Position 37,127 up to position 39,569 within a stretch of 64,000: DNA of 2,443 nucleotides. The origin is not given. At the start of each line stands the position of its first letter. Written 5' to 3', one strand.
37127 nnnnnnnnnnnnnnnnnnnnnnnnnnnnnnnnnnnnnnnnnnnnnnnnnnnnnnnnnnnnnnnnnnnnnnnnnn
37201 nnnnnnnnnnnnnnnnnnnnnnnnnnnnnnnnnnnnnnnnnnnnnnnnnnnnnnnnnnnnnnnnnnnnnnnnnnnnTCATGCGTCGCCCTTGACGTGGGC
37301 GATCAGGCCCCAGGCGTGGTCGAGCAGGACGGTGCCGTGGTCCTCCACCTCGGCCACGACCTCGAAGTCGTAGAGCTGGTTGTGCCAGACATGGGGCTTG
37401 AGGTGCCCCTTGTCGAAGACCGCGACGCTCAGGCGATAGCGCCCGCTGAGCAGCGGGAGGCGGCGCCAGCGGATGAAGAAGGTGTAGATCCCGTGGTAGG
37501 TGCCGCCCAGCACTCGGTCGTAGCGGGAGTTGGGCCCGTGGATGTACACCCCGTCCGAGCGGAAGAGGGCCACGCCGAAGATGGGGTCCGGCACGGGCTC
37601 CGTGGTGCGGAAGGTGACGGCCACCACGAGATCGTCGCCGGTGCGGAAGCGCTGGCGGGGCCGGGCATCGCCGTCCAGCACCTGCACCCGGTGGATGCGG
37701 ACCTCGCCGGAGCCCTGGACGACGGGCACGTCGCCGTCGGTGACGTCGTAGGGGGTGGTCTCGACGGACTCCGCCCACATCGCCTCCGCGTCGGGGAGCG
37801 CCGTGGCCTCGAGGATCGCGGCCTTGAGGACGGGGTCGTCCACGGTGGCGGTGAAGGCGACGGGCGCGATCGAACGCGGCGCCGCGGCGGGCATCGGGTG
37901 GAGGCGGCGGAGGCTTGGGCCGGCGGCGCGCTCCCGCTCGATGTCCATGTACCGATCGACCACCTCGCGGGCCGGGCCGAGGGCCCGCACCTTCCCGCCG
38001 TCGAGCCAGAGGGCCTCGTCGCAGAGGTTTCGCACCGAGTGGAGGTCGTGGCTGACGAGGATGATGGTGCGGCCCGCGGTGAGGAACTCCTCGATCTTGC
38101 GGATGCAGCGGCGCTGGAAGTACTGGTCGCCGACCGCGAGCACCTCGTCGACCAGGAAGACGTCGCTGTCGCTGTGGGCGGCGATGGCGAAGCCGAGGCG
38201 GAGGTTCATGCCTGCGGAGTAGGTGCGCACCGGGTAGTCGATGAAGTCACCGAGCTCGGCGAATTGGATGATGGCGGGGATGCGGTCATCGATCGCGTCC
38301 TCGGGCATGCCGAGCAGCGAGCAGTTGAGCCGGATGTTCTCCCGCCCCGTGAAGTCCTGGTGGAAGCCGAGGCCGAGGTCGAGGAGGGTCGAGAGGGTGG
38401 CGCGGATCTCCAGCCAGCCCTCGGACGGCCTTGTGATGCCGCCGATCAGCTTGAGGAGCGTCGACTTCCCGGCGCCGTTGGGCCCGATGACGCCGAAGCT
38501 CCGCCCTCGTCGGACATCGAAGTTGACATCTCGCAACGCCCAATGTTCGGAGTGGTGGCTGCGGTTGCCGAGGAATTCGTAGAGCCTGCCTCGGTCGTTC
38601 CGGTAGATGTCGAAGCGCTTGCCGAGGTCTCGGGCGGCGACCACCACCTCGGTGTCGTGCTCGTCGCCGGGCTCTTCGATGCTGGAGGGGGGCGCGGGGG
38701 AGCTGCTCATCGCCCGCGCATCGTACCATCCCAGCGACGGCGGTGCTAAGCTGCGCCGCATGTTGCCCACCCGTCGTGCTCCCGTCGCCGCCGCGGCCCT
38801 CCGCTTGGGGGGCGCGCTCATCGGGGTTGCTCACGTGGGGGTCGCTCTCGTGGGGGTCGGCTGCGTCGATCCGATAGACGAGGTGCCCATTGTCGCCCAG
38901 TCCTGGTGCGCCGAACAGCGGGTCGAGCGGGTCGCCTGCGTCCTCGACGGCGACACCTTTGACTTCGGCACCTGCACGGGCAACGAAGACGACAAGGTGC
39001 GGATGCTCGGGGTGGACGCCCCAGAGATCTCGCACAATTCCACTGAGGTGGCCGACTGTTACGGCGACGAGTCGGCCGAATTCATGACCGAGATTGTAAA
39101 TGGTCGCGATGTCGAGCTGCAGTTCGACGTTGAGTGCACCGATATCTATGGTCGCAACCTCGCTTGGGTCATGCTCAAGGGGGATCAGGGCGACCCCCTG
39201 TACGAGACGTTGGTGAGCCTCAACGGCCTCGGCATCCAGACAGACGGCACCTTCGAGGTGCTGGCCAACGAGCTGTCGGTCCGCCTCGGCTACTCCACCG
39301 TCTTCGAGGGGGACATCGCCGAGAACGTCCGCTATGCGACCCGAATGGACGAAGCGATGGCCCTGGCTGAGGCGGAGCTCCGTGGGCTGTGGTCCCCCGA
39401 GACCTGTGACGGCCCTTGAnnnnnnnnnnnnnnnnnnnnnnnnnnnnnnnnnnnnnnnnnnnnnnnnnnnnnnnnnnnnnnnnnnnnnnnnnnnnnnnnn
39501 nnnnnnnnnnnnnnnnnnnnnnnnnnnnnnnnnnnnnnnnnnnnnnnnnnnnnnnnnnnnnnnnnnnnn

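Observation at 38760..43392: Secreted nuclease translationally coupled to three unknown proteins, followed by a SleB-like cell-wall hydrolase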

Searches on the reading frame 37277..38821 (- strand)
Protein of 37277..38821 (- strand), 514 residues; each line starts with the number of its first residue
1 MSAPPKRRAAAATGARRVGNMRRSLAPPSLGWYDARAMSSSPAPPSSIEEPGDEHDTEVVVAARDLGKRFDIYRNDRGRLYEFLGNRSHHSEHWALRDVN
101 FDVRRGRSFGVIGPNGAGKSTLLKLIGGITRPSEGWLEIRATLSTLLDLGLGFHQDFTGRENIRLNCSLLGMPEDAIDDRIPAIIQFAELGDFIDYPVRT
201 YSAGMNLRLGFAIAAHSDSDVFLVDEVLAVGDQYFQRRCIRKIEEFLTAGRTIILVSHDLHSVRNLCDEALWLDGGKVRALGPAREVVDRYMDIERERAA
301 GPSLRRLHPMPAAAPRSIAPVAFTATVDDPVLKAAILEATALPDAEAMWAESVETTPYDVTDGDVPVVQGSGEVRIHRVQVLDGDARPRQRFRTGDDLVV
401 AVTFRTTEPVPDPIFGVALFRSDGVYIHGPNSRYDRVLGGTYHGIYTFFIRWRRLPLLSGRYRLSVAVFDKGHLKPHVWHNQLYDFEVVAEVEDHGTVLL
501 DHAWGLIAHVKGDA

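Call 3: search_protein_families(library=pfam, proteins=[window:37277-38821:-], max_evalue=0.1)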
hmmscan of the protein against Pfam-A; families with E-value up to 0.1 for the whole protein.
window:37277-38821:- (514 aa): 6 families
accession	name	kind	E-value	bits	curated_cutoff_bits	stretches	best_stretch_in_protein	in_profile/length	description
PF14524.12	Wzt_C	-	6e-23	81.9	30.4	1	369-498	5-141/143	Wzt C-terminal domain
PF00005.33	ABC_tran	-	1.8e-16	61.4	25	1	96-227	1-135/137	ABC transporter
PF13304.12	AAA_21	-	0.00062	20.4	27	1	110-134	3-40/304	AAA domain, putative AbiEii toxin, Type IV TA system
PF13476.12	AAA_23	-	0.0046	18.1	27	1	97-126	11-39/201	AAA domain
PF13555.12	AAA_29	-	0.005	17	27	1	100-123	16-39/61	P-loop containing region of AAA domain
PF02463.25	SMC_N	-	0.034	14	40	0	110-124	28-42/220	RecF/RecN/SMC N terminal domain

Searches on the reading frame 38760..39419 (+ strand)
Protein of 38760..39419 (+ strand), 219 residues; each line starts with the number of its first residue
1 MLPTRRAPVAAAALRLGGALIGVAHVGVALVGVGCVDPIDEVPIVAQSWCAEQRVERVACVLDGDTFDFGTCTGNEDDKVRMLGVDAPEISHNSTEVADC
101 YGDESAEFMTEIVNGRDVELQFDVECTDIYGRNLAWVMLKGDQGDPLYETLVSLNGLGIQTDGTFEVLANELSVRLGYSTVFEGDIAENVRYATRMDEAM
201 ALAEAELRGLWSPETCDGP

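Call 3: search_protein_families(library=pfam, proteins=[window:38760-39419:+], max_evalue=0.1)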
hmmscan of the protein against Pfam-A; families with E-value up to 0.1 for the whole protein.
window:38760-39419:+ (219 aa): 1 family
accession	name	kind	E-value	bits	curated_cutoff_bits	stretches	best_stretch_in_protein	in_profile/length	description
PF00565.23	SNase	-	1.5e-11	45.1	21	1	79-212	1-106/107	Staphylococcal nuclease homologue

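Call 4: search_protein_families(library=ncbifam, proteins=[window:38760-39419:+], max_evalue=0.1)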
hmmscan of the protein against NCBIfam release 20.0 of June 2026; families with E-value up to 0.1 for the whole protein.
window:38760-39419:+ (219 aa): 2 families
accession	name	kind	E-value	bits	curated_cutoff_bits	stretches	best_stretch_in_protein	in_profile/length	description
NF047694.1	TnucaseNucIStaph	equivalog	4.4e-17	62.1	250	1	57-153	48-139/175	thermonuclease NucI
NF047969.1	CaNuclEcnA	equivalog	2e-08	34.4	180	1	53-142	4-108/151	calcium-activated nuclease EcnA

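Call 8: search_protein_families(library=padloc, proteins=[window:38760-39419:+], max_evalue=0.1)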
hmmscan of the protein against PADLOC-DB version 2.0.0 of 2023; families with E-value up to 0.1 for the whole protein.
window:38760-39419:+ (219 aa): 1 family
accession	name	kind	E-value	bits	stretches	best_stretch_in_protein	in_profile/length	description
PDLC01096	C3a212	-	7.7e-11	39.7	1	57-160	49-148/279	SNc+LTD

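Call 9: search_protein_families(library=phrogs, proteins=[window:38760-39419:+], max_evalue=0.1)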
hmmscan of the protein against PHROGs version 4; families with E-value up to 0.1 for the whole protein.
window:38760-39419:+ (219 aa): 4 families
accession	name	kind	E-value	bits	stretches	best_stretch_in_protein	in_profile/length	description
phrog_452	-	DNA, RNA and nucleotide metabolism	4.3e-15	57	1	50-153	65-170/201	endonuclease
phrog_20876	-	DNA, RNA and nucleotide metabolism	7.9e-15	55.7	1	58-144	170-247/395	nuclease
phrog_8809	-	unknown function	1.3e-08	33.3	1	55-140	1100-1186/2317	-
phrog_18798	-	unknown function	9.6e-06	26.9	1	58-139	9-85/124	-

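Call 11: search_solved_structures(query=window:38760-39419:+, max_evalue=0.01, show_alignments=1)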
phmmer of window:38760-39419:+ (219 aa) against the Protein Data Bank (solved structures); distinct sequences matched with E-value up to 0.01: 253 (the best 60 are shown).
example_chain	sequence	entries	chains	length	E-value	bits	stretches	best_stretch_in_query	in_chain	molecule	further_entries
1syb_A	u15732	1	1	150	1.5e-07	34.6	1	61-142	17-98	STAPHYLOCOCCAL NUCLEASE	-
4k5w_A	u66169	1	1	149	2.3e-07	34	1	61-142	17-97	Thermonuclease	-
2eyf_A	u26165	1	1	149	6.8e-07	32.5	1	61-142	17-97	Staphylococcal nuclease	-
4e6i_A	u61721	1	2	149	8.1e-07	32.2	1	79-146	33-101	Thermonuclease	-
4qf4_A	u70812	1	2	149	9.1e-07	32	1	61-142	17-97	Thermonuclease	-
2rks_A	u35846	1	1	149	9.3e-07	32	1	61-142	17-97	Thermonuclease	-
3d6c_A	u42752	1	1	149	9.3e-07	32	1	61-142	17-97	Thermonuclease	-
1f2m_A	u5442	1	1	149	9.4e-07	32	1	61-142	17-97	STAPHYLOCOCCAL NUCLEASE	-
1eyc_A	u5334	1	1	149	9.5e-07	32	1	61-142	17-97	STAPHYLOCOCCAL NUCLEASE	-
1ey4_A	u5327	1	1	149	9.6e-07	32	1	61-142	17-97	STAPHYLOCOCCAL NUCLEASE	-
2qdb_A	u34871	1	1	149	9.9e-07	31.9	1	79-142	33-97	Thermonuclease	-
4k6d_A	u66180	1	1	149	1e-06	31.9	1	61-142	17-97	Thermonuclease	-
1f2y_A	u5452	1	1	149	1e-06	31.9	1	61-142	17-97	STAPHYLOCOCCAL NUCLEASE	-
1ez6_A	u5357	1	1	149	1.2e-06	31.6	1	62-142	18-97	STAPHYLOCOCCAL NUCLEASE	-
1snq_A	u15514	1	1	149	1.2e-06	31.6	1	61-142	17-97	STAPHYLOCOCCAL NUCLEASE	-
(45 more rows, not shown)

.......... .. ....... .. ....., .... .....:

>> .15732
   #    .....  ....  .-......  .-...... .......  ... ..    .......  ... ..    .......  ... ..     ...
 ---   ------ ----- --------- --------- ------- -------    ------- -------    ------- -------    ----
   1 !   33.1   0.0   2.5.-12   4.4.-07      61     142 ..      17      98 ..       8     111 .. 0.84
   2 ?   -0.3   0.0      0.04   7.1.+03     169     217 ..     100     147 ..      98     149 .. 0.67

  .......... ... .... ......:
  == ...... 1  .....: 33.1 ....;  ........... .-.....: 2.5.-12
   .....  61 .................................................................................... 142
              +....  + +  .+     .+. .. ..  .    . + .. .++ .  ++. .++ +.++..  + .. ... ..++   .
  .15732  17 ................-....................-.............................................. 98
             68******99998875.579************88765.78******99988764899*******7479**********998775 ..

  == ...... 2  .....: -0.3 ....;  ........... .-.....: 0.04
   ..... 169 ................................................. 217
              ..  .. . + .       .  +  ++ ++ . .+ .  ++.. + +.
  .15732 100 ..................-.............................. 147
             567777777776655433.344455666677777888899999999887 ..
